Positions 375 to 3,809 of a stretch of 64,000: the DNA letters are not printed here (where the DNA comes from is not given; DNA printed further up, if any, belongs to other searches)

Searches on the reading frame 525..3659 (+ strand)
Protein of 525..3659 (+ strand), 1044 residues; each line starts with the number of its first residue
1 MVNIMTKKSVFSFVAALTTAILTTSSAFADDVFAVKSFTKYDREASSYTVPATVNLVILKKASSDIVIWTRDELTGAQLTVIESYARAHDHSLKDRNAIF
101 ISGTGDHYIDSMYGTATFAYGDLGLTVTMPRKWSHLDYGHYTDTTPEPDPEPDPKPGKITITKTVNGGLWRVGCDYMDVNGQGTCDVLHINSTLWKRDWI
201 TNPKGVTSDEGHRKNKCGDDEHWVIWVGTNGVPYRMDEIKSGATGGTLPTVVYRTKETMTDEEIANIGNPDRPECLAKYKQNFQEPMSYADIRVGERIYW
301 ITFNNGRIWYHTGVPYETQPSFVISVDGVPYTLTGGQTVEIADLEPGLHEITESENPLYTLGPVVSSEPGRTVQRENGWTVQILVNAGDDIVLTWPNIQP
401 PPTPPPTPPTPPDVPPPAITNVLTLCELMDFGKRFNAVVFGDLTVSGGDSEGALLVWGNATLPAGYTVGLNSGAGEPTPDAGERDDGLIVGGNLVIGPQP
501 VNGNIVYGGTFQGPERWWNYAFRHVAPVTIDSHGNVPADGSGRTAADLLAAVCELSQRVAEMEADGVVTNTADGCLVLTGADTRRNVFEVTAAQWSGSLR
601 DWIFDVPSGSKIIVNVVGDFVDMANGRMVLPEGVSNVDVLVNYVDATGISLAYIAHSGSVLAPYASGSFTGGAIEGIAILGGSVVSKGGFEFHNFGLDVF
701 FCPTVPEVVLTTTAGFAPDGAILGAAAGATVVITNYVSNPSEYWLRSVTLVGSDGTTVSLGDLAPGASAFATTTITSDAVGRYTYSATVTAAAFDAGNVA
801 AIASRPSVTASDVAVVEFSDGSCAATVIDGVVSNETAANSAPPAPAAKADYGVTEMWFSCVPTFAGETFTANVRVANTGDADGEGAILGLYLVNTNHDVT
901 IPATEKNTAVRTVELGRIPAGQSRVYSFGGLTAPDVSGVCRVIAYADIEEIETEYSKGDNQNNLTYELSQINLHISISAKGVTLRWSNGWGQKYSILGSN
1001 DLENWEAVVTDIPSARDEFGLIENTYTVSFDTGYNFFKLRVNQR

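Call 7: search_protein_families(library=pfam, proteins=[window:525-3659:+], max_evalue=0.01)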
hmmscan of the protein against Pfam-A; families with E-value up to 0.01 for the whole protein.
window:525-3659:+ (1044 aa): 3 families
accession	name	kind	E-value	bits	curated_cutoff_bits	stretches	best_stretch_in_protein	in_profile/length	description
PF20597.4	pAdhesive_15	-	9e-37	127.8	23.8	1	434-693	7-253/254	Putative Ice-binding-like adhesive domain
PF07705.17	CARDB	-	0.00076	20.1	22.7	0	863-960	15-97/101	CARDB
PF00754.31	F5_F8_type_C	-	0.003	18.1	28.2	1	958-1015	29-83/127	F5/8 type C domain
